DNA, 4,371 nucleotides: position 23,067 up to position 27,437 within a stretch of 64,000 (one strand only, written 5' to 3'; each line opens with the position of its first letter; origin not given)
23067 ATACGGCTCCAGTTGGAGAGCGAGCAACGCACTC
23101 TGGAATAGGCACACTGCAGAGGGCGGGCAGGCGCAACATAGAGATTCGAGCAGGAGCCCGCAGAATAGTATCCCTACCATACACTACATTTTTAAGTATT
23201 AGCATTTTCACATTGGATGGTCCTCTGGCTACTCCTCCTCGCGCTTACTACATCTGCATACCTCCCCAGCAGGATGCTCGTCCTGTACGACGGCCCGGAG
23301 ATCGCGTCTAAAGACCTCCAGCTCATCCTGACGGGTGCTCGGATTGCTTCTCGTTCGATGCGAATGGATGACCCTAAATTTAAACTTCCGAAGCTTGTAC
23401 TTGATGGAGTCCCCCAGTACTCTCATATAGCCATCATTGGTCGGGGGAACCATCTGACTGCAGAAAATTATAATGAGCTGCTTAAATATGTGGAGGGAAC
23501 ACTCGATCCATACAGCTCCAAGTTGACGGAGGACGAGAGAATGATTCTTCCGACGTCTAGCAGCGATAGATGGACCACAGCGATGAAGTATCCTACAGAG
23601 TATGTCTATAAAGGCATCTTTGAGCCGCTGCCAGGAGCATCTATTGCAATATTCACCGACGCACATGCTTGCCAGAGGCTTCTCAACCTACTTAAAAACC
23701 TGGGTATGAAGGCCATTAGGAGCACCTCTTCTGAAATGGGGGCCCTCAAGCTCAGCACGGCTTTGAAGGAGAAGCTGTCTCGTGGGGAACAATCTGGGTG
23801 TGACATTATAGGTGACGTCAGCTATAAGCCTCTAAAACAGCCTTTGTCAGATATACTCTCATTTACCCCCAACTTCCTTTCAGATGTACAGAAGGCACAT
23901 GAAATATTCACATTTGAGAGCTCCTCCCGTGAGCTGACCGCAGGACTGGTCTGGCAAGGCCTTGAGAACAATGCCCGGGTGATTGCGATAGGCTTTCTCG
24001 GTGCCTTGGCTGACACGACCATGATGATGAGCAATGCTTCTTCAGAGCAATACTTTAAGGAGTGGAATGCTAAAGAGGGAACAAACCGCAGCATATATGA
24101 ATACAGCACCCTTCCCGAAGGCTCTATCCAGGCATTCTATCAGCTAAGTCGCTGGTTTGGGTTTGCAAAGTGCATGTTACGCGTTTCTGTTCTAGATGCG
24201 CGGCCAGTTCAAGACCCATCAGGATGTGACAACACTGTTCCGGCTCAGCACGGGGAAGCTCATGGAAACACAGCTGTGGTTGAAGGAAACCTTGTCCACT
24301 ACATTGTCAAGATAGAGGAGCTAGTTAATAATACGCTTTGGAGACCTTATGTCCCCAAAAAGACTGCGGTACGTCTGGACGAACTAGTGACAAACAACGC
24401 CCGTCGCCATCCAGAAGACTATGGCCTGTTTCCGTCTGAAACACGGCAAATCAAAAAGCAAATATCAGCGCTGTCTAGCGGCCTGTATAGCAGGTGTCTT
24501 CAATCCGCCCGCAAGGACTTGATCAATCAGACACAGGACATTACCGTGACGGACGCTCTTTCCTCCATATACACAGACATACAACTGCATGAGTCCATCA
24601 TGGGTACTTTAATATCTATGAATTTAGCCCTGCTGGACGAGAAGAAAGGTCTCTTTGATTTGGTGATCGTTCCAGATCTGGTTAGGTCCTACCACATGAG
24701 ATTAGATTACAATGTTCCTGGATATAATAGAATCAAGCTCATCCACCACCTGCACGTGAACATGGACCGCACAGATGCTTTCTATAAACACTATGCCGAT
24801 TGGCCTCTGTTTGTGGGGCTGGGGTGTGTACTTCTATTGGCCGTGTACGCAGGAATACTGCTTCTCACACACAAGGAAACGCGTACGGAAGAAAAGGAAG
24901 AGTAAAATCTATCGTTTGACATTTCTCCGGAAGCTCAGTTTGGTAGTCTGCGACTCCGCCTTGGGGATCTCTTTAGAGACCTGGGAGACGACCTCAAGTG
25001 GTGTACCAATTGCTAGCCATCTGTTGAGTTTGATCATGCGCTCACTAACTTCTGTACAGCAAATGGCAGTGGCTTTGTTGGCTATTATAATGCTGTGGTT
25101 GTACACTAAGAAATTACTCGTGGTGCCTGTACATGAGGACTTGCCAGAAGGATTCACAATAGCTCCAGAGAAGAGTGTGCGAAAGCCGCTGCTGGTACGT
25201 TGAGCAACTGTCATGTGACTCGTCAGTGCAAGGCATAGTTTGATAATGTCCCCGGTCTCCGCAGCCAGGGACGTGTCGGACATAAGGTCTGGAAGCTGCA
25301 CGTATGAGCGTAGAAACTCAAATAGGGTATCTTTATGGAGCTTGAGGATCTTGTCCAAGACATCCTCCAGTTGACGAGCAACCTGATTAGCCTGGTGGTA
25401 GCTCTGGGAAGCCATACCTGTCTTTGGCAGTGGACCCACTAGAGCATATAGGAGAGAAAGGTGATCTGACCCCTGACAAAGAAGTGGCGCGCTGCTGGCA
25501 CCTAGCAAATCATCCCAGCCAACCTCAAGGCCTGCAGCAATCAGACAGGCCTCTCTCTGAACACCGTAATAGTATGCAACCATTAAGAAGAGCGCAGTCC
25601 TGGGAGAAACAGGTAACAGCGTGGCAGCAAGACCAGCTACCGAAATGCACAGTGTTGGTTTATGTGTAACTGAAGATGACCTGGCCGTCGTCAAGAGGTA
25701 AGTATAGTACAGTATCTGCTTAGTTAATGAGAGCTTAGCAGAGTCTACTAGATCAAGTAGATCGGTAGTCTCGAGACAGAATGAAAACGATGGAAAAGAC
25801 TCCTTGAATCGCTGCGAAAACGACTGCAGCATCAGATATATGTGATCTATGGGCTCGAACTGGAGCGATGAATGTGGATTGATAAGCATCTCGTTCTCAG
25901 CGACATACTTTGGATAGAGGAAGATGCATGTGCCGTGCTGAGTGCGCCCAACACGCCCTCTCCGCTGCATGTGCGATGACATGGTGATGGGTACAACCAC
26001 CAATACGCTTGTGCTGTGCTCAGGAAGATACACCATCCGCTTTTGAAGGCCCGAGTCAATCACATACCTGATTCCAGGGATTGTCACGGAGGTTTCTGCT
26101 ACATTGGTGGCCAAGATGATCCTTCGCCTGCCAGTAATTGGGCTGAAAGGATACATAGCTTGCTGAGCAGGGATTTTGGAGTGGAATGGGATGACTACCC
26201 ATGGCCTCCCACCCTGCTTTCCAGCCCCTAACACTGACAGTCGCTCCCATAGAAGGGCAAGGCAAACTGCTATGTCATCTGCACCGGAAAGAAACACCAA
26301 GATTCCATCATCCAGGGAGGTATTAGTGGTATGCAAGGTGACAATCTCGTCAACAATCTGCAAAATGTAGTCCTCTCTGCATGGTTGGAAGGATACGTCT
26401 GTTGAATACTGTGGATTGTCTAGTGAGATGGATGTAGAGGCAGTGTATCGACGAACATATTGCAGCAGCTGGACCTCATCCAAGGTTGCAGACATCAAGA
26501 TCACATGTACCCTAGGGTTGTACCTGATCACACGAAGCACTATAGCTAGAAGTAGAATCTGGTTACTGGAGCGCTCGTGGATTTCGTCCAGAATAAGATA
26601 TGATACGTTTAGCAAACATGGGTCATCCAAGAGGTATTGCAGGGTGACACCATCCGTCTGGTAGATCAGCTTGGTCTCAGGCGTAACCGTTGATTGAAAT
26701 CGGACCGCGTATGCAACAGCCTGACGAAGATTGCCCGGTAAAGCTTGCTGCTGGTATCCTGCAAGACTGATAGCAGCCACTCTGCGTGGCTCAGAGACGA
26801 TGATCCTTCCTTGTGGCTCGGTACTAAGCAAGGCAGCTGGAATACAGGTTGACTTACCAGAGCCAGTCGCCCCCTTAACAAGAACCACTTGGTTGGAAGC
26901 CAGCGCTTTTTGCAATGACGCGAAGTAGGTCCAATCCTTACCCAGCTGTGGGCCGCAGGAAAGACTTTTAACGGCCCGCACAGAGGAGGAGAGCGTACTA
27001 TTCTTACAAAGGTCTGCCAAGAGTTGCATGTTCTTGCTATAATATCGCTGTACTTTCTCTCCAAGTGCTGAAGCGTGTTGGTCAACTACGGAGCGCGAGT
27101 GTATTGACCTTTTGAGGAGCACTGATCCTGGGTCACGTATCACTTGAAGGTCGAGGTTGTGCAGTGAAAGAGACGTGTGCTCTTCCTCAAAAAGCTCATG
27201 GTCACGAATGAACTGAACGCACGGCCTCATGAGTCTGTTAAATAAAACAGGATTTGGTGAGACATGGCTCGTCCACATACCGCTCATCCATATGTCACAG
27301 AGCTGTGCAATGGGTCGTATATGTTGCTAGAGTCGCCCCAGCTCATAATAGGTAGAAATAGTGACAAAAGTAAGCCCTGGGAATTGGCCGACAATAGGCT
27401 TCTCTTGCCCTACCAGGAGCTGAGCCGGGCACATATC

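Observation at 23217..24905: OST48/WBP1-like protein in a genome thought to have a single-subunit oligosaccharyltransferase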

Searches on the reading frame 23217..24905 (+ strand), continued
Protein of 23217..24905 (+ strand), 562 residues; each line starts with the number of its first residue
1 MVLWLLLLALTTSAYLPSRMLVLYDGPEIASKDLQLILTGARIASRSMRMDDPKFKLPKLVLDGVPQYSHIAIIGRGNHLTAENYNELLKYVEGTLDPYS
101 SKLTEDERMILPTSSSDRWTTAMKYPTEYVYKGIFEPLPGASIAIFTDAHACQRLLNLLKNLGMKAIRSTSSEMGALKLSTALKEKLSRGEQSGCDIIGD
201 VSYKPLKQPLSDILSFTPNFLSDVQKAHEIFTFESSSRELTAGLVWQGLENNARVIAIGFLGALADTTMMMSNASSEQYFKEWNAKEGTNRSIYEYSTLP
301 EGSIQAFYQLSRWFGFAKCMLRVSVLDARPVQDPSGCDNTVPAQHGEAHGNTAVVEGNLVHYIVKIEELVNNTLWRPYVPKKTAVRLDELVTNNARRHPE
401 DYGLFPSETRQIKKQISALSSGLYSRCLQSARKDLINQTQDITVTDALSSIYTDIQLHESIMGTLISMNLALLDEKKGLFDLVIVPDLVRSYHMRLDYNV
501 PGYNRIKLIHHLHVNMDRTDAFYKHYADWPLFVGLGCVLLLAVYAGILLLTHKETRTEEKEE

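Call 50: list_cluster_members(proteins=[P0126, P0127, P0128, P0129, P0139, P0130, P0131, P0136, P0002, P0003])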
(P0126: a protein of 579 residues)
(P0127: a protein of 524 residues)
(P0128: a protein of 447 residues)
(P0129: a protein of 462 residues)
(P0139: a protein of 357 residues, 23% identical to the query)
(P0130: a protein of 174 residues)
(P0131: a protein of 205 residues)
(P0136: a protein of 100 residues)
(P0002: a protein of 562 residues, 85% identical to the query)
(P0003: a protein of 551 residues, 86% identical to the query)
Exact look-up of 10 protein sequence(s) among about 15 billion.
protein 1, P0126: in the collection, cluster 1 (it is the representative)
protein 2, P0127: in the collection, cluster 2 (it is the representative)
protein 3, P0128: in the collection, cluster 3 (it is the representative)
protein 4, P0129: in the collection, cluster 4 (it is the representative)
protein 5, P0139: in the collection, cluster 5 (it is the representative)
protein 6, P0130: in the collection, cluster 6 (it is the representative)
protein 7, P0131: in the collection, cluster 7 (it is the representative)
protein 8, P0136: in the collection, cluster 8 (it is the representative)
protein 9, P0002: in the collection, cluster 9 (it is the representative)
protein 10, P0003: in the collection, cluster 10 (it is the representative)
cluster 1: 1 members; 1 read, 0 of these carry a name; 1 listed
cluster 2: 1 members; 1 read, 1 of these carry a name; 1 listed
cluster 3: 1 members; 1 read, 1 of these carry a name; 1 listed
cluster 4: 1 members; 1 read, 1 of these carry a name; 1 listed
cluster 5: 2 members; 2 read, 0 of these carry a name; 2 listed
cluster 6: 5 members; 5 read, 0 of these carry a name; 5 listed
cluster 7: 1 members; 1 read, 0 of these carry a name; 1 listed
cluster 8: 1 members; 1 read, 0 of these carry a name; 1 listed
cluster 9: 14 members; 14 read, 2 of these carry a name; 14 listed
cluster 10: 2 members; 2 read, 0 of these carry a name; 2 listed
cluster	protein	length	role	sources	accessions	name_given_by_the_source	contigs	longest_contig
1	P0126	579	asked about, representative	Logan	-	-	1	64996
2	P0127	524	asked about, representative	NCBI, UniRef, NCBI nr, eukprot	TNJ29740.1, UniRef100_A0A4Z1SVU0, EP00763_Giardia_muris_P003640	hypothetical protein GMRT_11437 [Giardia muris] | Oligosaccharyl transferase 48 kDa subunit n=1 Tax=Giardia muris TaxID=5742 ... | TNJ29740.1 hypothetical protein GMRT_11437 [Giardia muris]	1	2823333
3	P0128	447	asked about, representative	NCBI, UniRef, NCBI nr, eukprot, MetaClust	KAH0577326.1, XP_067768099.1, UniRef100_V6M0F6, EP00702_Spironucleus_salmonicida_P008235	hypothetical protein SS50377_20677 [Spironucleus salmonicida] | Dolichyl-diphosphooligosaccharide--protein glycosyltransferase 48 kDa subunit n=1 ... | EST49526.1 hypothetical protein SS50377_10129 [Spironucleus salmonicida]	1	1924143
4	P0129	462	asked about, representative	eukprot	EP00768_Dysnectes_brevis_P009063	gnl/Dysnectes_brevis/874_a969_2854.p1 ...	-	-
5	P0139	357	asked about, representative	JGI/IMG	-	-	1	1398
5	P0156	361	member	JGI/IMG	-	-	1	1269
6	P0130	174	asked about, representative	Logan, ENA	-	-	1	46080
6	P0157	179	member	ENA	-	-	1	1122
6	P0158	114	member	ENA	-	-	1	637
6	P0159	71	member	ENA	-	-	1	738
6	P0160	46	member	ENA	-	-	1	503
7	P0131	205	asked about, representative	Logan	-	-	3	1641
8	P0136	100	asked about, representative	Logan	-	-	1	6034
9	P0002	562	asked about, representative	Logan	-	-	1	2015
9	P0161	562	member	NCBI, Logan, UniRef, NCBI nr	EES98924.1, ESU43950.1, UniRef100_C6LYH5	Hypothetical protein GSB_6617 [Giardia duodenalis] | Uncharacterized protein n=2 Tax=Giardia intestinalis TaxID=5741 RepID=C6LYH5_GIAIB | Hypothetical protein GL50581_3849 [Giardia intestinalis ATCC 50581]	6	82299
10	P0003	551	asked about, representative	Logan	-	-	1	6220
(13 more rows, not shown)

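Call 56: find_encoding_contigs(protein=P0002, flank=3000, max_places=2)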
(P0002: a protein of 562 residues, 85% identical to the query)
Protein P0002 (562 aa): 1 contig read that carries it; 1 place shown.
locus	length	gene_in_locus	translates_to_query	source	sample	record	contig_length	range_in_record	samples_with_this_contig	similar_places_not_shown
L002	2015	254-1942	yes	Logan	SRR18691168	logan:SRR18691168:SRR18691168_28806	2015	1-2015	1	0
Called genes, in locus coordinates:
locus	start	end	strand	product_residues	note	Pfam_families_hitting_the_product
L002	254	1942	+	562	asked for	-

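Call 57: find_encoding_contigs(protein=P0001, flank=3000, max_places=1)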
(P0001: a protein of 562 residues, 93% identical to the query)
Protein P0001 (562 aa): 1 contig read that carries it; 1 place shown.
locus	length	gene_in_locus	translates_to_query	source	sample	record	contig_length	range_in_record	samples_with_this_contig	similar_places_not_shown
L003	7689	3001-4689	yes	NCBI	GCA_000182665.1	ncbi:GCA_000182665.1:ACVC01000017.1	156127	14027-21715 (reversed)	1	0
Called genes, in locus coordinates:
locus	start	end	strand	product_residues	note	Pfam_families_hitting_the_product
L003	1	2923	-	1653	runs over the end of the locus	-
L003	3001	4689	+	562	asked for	-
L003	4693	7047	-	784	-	PF00270:DEAD, PF00271:Helicase_C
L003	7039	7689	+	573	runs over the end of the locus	-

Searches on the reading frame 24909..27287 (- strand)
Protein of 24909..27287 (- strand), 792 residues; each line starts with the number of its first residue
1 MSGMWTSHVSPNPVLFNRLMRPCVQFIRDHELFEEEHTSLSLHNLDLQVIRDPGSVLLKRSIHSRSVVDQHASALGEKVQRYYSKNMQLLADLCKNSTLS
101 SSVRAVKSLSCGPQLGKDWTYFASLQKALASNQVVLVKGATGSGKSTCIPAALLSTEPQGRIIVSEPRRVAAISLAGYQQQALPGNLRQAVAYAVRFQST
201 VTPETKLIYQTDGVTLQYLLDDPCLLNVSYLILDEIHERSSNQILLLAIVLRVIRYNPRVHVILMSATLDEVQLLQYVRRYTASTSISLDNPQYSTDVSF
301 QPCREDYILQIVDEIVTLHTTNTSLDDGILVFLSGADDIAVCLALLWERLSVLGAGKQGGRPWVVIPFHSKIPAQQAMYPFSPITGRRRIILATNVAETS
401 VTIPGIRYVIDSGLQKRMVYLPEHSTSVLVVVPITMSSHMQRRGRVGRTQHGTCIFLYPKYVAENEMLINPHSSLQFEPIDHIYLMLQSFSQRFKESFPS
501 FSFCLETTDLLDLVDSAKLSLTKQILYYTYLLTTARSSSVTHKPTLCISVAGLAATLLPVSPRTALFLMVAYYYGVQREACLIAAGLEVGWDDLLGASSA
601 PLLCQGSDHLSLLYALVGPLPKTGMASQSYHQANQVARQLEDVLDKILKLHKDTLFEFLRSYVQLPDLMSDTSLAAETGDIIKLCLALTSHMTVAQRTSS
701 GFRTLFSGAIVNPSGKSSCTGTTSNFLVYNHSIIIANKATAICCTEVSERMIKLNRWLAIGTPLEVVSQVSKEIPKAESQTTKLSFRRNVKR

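Call 42: search_protein_families(library=pfam, proteins=[window:24909-27287:-], max_evalue=0.001)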
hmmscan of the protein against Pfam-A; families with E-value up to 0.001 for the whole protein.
window:24909-27287:- (792 aa): 3 families
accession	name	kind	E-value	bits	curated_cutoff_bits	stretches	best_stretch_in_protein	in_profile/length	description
PF00270.35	DEAD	-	9.7e-12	45.4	26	1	128-272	10-164/167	DEAD/DEAH box helicase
PF00271.37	Helicase_C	-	1.8e-09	38.2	23.5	1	362-449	39-109/110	Helicase conserved C-terminal domain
PF13555.12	AAA_29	-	0.00018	21.6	27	0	118-151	8-41/61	P-loop containing region of AAA domain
